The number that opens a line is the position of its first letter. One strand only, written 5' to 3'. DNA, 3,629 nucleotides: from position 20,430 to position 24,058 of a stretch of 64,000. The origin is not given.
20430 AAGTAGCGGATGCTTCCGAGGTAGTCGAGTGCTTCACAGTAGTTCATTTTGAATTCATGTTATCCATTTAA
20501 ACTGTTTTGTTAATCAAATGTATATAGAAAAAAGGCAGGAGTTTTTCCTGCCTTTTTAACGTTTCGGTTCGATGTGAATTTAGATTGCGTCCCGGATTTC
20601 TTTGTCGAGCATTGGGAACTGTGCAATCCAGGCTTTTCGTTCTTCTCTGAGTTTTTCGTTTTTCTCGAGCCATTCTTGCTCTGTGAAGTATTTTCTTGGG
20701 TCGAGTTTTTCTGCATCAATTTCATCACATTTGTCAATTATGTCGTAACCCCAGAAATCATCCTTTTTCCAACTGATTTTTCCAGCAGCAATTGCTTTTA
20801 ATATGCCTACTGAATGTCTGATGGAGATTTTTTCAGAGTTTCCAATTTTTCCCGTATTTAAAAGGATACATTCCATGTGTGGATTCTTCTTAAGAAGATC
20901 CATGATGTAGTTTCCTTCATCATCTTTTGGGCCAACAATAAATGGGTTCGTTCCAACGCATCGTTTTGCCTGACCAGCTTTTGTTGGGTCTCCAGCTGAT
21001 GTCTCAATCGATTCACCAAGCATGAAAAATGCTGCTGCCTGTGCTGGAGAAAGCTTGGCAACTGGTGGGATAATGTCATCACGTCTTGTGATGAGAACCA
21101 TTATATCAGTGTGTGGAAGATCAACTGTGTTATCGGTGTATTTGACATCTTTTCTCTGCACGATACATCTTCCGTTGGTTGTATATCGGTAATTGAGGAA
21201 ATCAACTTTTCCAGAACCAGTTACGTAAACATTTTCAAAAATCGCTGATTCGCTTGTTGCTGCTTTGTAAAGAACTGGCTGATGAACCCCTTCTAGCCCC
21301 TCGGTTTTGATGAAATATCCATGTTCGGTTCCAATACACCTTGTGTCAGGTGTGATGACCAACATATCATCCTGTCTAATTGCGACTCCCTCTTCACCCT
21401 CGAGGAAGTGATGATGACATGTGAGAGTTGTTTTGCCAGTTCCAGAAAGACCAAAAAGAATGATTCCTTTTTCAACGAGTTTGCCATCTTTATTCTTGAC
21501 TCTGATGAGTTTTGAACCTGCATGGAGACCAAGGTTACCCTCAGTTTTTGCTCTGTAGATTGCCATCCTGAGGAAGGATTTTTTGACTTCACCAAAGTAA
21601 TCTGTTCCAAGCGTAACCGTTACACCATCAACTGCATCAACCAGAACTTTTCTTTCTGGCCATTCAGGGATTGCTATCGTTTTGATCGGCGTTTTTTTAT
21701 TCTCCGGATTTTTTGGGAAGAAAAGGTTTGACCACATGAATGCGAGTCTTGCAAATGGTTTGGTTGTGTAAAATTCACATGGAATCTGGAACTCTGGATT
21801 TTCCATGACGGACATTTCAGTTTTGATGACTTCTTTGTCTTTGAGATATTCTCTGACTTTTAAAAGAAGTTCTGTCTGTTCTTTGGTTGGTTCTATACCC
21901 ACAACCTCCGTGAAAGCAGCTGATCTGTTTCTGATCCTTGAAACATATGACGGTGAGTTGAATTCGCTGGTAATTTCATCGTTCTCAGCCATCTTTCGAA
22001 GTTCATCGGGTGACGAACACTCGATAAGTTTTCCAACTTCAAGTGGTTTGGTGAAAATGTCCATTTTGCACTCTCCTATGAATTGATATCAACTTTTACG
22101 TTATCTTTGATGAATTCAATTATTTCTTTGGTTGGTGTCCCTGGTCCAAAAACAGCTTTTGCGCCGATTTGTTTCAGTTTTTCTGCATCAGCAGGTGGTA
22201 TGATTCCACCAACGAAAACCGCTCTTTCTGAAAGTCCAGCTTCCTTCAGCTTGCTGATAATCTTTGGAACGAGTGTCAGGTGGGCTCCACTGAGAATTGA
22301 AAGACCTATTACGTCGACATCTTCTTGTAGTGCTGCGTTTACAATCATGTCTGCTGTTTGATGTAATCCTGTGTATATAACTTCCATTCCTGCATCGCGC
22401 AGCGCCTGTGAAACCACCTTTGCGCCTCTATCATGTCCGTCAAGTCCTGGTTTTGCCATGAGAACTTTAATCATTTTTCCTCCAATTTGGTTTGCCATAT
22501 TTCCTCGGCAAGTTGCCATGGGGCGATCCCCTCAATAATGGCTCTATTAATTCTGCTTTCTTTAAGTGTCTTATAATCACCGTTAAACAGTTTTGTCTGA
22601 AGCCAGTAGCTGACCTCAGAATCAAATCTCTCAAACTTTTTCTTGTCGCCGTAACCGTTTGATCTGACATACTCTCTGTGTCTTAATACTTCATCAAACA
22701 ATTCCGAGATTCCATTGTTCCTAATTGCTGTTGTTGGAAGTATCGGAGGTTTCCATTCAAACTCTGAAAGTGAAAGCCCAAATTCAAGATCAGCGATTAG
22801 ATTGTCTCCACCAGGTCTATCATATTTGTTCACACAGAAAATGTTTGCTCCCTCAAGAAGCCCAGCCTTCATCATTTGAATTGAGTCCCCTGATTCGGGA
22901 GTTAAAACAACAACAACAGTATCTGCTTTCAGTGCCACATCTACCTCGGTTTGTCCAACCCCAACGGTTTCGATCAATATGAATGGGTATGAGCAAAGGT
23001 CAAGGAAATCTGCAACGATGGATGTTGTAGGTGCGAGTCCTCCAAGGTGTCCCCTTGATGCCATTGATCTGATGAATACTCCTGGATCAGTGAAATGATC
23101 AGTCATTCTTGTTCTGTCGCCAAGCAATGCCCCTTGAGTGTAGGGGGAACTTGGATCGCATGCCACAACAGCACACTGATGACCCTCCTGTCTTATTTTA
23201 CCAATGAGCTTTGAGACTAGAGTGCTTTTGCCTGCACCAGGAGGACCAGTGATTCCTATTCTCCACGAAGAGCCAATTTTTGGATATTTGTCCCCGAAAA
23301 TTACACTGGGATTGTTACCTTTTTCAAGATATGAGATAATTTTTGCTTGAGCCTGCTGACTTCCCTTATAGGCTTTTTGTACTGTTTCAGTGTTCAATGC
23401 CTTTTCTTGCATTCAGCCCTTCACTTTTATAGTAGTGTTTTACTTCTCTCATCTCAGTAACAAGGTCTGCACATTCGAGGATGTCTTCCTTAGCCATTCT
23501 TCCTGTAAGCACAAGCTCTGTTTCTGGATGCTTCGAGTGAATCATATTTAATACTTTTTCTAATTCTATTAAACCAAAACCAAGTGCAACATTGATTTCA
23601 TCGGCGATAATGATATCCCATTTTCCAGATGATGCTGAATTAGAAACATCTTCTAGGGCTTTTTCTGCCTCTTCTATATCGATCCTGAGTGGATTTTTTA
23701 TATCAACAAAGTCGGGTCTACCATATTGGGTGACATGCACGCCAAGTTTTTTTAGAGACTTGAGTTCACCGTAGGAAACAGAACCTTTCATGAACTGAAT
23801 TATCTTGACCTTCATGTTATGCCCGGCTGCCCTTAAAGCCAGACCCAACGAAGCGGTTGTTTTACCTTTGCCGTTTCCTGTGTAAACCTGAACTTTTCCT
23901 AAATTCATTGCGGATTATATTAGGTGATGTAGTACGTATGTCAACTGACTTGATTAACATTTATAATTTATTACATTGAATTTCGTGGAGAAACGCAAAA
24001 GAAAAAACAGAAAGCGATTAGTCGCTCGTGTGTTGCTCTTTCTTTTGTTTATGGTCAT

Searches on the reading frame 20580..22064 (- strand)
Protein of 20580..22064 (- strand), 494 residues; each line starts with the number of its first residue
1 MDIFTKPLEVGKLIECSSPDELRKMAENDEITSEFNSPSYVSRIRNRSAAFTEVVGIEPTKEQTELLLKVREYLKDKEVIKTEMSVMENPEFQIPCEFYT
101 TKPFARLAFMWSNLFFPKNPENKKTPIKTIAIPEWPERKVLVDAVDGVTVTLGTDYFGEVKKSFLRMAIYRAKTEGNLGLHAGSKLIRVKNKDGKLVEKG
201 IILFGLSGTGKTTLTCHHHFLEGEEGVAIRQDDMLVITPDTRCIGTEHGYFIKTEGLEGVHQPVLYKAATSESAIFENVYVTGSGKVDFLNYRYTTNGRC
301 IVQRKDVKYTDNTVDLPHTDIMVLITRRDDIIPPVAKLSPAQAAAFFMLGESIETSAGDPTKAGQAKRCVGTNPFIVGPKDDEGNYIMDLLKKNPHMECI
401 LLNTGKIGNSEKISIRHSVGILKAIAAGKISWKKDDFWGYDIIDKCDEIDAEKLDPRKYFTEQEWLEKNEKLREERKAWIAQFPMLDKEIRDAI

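Call 5: search_protein_families(library=pfam, proteins=[window:20580-22064:-], max_evalue=0.001)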
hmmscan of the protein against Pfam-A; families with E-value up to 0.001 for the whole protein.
window:20580-22064:- (494 aa): 1 family
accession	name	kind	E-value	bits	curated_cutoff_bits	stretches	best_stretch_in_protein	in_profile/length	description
PF01293.25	PEPCK_ATP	-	2.1e-60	205.2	26.5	1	63-451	71-464/465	Phosphoenolpyruvate carboxykinase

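Call 11: find_related_loci(query=window:20580-22064:-, collection=genome_contigs, flank=10000)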
Query window:20580-22064:- (494 aa) in genome_contigs; peptide patterns used: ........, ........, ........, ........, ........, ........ (x = any residue, [..] = any of these).
72 stretches matched a pattern; 19 encode a relative of the query (tblastn E <= 1e-3); 19 distinct loci.
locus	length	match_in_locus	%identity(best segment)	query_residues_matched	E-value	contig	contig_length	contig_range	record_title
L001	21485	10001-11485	83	1-494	0e+0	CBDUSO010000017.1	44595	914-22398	MAG TPA_asm: uncultured bacterium isolate SRR22302365_binner12_Refined_153 genome assembly, contig: ERZ25074835.369, who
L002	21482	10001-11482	75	1-494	0e+0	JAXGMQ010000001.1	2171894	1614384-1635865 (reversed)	MAG: Caldisericia bacterium isolate AnMBR.bin236 bin236_1, whole genome shotgun sequence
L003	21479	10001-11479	69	1-494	0e+0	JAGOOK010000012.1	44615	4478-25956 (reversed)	MAG: Caldisericia bacterium isolate Go_SlDig_bin_249 Go_SlDig_2181_length_44615_cov_18.482445, whole genome shotgun sequ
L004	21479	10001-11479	69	1-494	0e+0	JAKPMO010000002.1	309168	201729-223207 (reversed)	MAG: Caldisericota bacterium isolate JPAS_metabat.17 k141_570532, whole genome shotgun sequence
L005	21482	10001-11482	69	1-494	0e+0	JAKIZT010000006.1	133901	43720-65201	MAG: Caldisericales bacterium isolate UR.bin110 NODE_6_length_133901_cov_11.473181, whole genome shotgun sequence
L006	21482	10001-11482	62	1-494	0e+0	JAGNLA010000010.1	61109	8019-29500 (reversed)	MAG: Caldisericia bacterium isolate Go_SlDig_bin_19 Go_SlDig_1191_length_61109_cov_11.097750, whole genome shotgun seque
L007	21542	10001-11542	51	2-490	7e-169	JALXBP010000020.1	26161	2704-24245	MAG: Anaerolineae bacterium isolate T2_metabat2_scaf2bin.107 T2_NODE_1394_length_26161_cov_8.370247, whole genome shotgu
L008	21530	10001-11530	49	2-490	7e-164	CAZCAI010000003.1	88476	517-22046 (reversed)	MAG TPA_asm: uncultured Anaerolineales bacterium isolate SRP332253_co1_146 genome assembly, contig: NODE_224_length_8847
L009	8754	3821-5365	49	2-490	2e-161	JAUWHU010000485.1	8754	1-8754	MAG: Thermoflexia bacterium isolate CSMAG_2276 CSMAG_2276_k141_1340453_length_8754_cov_8.8969, whole genome shotgun sequ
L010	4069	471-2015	49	2-490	2e-166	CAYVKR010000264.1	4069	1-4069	MAG TPA_asm: uncultured Anaerolineales bacterium isolate binchicken_co17_395 genome assembly, contig: NODE_38738_length_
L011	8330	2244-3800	48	2-494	2e-158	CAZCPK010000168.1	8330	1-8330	MAG TPA_asm: uncultured Anaerolineales bacterium isolate SRP141376_co2_268 genome assembly, contig: NODE_15482_length_83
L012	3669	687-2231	47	2-490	1e-160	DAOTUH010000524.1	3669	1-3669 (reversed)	MAG TPA_asm: Anaerolineae bacterium isolate F17_49 k129_3263288, whole genome shotgun sequence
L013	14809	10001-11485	48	2-494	3e-154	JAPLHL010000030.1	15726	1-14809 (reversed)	MAG: Chloroflexota bacterium isolate LacPavin_0920_SED4_MAG_48_8 LacPavin_0920_SED4_scaffold_254290, whole genome shotgu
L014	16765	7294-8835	48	2-490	9e-157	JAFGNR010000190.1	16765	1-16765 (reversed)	MAG: Anaerolineae bacterium isolate Zod_Metabat.557 k87_1472824, whole genome shotgun sequence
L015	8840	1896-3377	47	3-494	2e-150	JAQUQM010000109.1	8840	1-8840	MAG: Dehalococcoidia bacterium isolate STD1_5 NODE_24208_length_8840_cov_3.421095_Sandtown_D1, whole genome shotgun sequ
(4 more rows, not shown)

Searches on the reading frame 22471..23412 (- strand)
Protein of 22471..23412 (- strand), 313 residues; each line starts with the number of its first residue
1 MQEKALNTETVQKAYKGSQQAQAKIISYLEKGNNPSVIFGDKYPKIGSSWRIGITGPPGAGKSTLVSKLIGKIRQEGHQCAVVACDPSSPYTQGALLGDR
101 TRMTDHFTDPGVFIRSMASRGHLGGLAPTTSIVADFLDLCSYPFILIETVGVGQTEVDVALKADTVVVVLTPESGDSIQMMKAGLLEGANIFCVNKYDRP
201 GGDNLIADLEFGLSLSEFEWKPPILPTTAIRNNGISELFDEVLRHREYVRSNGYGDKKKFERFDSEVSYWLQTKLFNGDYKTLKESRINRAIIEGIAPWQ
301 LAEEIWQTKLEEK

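Call 5: search_protein_families(library=pfam, proteins=[window:22471-23412:-], max_evalue=0.001)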
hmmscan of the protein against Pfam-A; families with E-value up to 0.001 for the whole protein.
window:22471-23412:- (313 aa): 8 families
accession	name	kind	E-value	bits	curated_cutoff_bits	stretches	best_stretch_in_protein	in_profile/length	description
PF03308.22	MeaB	-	1.7e-72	244.2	23.1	1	41-274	25-263/273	Methylmalonyl Co-A mutase-associated GTPase MeaB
PF02492.25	cobW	-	2e-06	28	20.7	1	52-200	3-156/180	CobW/HypB/UreG, nucleotide-binding domain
PF24883.2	NPHP3_N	-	4.1e-06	27.5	24.8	1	54-92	27-65/164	Nephrocystin 3, N-terminal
PF03266.21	NTPase_1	-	1.7e-05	25.2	23.9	1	51-81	1-31/168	NTPase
PF03029.23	ATP_bind_1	-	0.00022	21.5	27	1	54-89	1-36/240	Conserved hypothetical ATP binding protein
PF01926.29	MMR_HSR1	-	0.0004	20.9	21.9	0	51-75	1-24/113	50S ribosome-binding GTPase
PF00005.33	ABC_tran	-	0.00054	21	25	0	48-77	10-40/137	ABC transporter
PF00009.33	GTP_EFTU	-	0.00061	19.9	26.5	0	187-245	121-185/188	Elongation factor Tu GTP binding domain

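Call 10: find_encoding_contigs(protein=window:22471-23412:-, flank=5000, max_places=3)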
Protein window:22471-23412:- (313 aa): no gene with exactly this product is on record in the collection.

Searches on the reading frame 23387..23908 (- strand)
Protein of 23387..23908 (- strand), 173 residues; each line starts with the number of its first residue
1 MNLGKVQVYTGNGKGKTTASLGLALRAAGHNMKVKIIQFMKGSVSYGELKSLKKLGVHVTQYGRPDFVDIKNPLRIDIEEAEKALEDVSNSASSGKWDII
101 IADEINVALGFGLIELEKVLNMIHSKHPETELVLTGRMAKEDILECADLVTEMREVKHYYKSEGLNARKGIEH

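Call 5: search_protein_families(library=pfam, proteins=[window:23387-23908:-], max_evalue=0.001)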
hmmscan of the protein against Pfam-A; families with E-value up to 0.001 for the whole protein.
window:23387-23908:- (173 aa): 1 family
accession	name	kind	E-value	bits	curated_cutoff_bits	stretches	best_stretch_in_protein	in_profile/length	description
PF02572.21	CobA_CobO_BtuR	-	1.8e-60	204.5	25.7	1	4-172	3-171/172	ATP:corrinoid adenosyltransferase BtuR/CobO/CobP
